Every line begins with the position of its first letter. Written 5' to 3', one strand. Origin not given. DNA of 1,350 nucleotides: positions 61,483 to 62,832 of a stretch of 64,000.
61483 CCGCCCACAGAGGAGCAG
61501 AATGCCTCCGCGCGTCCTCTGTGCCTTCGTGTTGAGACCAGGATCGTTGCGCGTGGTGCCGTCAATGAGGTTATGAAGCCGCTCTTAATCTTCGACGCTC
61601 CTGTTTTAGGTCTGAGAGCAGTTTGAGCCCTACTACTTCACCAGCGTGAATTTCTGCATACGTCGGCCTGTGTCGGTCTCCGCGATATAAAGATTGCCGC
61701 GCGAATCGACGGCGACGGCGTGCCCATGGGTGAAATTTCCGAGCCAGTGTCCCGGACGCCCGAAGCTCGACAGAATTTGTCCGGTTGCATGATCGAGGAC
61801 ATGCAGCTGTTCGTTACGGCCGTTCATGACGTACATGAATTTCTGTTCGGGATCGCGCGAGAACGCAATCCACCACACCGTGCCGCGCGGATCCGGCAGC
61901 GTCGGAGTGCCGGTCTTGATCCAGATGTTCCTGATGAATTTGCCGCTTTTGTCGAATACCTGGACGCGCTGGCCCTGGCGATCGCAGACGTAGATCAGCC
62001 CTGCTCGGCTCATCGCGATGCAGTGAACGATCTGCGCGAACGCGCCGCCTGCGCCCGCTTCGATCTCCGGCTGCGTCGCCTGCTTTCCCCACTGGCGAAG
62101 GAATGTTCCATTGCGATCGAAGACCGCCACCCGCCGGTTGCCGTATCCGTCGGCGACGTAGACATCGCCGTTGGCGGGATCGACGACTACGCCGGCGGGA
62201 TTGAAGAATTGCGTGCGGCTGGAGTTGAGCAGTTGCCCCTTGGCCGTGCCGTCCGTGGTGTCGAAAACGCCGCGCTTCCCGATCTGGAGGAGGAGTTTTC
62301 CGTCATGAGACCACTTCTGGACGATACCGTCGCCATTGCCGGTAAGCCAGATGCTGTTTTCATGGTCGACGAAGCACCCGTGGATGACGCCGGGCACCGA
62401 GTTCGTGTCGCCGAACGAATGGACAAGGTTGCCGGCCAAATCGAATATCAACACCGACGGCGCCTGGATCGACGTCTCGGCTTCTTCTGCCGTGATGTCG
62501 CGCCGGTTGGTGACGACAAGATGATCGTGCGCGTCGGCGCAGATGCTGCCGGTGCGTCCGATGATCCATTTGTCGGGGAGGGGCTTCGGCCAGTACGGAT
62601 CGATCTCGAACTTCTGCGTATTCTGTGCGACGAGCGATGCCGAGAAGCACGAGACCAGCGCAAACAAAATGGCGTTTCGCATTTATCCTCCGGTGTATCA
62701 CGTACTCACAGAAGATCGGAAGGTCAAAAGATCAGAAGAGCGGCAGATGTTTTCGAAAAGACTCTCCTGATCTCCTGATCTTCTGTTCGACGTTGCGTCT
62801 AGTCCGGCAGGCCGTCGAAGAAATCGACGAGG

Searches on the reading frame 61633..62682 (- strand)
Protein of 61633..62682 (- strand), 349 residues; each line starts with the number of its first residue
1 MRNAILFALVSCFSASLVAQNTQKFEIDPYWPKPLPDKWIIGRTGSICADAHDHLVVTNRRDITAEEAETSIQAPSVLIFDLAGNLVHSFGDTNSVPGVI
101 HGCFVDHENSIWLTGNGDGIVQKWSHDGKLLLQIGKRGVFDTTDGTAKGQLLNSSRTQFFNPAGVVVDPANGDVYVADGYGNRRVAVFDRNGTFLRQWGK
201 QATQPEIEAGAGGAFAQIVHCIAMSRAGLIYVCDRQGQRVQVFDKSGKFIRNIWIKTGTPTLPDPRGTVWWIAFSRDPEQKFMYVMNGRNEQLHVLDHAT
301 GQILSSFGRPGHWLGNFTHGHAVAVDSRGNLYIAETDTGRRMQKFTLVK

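Call 21: find_encoding_contigs(protein=window:61633-62682:-, flank=10000, max_places=6)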
Protein window:61633-62682:- (349 aa): no gene with exactly this product is on record in the collection.

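Call 23: find_homologous_proteins(query=window:61633-62682:-)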
Query window:61633-62682:- (349 aa): 7915 proteins with E <= 0.001 among 8000 candidates; the best 120 are listed.
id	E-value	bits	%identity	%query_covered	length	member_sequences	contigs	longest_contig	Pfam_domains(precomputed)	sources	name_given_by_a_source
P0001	1.2e-215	733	87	100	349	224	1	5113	PF17170.11,PF01436.28,PF08450.19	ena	-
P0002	4.2e-214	728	87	100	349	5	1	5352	PF01436.28,PF08450.19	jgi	jgi:DNA-binding beta-propeller fold protein YncE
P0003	3.7e-212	722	86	100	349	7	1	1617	PF17170.11,PF01436.28,PF08450.19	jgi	jgi:sugar lactone lactonase YvrE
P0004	1.1e-211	720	86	100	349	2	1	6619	PF17170.11,PF01436.28,PF25021.2,PF08450.19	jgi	jgi:DNA-binding beta-propeller fold protein YncE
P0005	2.1e-211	720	85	100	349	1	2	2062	PF17170.11,PF01436.28,PF25021.2,PF08450.19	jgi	jgi:DNA-binding beta-propeller fold protein YncE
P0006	1.1e-210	717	85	100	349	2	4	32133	PF17170.11,PF01436.28,PF08450.19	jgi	jgi:DNA-binding beta-propeller fold protein YncE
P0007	1.0e-209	714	85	97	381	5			PF17170.11,PF01436.28,PF08450.19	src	-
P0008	2.0e-207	706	83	100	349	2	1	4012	PF17170.11,PF01436.28,PF25021.2,PF06739.18,PF08450.19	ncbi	-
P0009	2.3e-207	706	85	99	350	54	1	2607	PF17170.11,PF01436.28,PF25021.2,PF08450.19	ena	-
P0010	2.5e-207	706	83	100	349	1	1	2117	PF01436.28,PF08450.19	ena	-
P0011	2.8e-207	706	84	99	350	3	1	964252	PF17170.11,PF01436.28,PF25021.2,PF08450.19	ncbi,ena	-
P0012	4.6e-207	705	84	100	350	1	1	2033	PF01436.28,PF08450.19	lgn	-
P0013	6.8e-207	705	84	100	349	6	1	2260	PF01436.28,PF08450.19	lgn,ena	-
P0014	3.8e-206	702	82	100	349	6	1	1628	PF01436.28,PF08450.19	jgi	jgi:DNA-binding beta-propeller fold protein YncE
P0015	9.1e-206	701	85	99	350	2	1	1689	PF17170.11,PF01436.28,PF25021.2,PF08450.19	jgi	jgi:DNA-binding beta-propeller fold protein YncE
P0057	3.0e-175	601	91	78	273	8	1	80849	PF17170.11,PF01436.28,PF08450.19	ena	-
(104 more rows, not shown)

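Call 24: find_encoding_contigs(protein=P0057, flank=10000, max_places=3)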
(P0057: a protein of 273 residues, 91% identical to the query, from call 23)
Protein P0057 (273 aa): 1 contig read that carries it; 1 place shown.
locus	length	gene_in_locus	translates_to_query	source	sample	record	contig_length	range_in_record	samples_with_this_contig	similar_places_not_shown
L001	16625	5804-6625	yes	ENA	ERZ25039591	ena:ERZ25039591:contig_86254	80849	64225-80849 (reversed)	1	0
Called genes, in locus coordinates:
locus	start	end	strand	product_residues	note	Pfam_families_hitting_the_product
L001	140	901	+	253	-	-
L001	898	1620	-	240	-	-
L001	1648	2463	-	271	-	-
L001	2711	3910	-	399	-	PF00491:Arginase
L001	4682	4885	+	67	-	PF07883:Cupin_2 (weak)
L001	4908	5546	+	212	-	PF00484:Pro_CA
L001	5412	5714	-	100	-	-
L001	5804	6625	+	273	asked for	PF08450:SGL (faint), PF01436:NHL (weak), PF17170:DUF5128 (faint)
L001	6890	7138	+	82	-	-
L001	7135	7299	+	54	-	-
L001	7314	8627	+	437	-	PF10861:DUF2784, PF21088:MS_channel_1st (weak), PF00924:MS_channel_2nd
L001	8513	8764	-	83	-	-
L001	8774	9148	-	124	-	-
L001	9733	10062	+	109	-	PF07690:MFS_1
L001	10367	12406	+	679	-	PF01011:PQQ (faint), PF13360:PQQ_2, PF13570:Beta-prop_ACSF4 (faint), PF13360:PQQ_2 (weak)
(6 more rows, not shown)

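Call 25: find_encoding_contigs(protein=P0011, flank=10000, max_places=3)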
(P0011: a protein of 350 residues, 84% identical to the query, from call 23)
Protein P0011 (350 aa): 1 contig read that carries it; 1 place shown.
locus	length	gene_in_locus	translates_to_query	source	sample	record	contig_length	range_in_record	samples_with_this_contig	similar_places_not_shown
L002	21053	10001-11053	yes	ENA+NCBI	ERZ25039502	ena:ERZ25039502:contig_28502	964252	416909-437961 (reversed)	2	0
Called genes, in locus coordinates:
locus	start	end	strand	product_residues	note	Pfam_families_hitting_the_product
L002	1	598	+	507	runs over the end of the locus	PF00501:AMP-binding, PF13193:AMP-binding_C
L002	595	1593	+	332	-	PF02558:ApbA, PF03807:F420_oxidored, PF08546:ApbA_C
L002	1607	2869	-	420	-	PF07690:MFS_1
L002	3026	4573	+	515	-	PF07519:Tannase, PF00326:Peptidase_S9 (faint)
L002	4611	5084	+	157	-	PF07883:Cupin_2 (faint)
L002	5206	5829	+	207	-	PF00484:Pro_CA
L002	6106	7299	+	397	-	-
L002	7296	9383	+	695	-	PF00069:Pkinase, PF07714:PK_Tyr_Ser-Thr, PF03109:ABC1 (weak)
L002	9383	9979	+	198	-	-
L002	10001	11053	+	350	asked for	PF08450:SGL (faint), PF25021:TEN_NHL (faint), PF01436:NHL (weak), PF17170:DUF5128 (faint)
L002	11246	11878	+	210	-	-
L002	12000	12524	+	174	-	-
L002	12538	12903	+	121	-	PF10861:DUF2784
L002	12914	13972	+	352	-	PF00924:MS_channel_2nd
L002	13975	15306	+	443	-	PF07690:MFS_1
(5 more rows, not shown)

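Call 85: search_protein_families(library=pfam, proteins=[window:61633-62682:-])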
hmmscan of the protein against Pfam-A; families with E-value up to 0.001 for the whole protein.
window:61633-62682:- (349 aa): 4 families
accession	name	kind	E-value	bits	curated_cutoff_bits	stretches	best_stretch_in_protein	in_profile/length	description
PF01436.27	NHL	-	1.1e-14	54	20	1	161-188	3-28/28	NHL repeat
PF08450.18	SGL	-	2.8e-09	37.4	26.3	0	89-133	175-219/246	SMP-30/Gluconolactonase/LRE-like region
PF17170.10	DUF5128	-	2.2e-07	30.8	22.9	0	219-253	46-79/321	6-bladed beta-propeller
PF25021.1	TEN_NHL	-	0.00031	20.3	27.1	0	149-204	131-185/357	Teneurin NHL domain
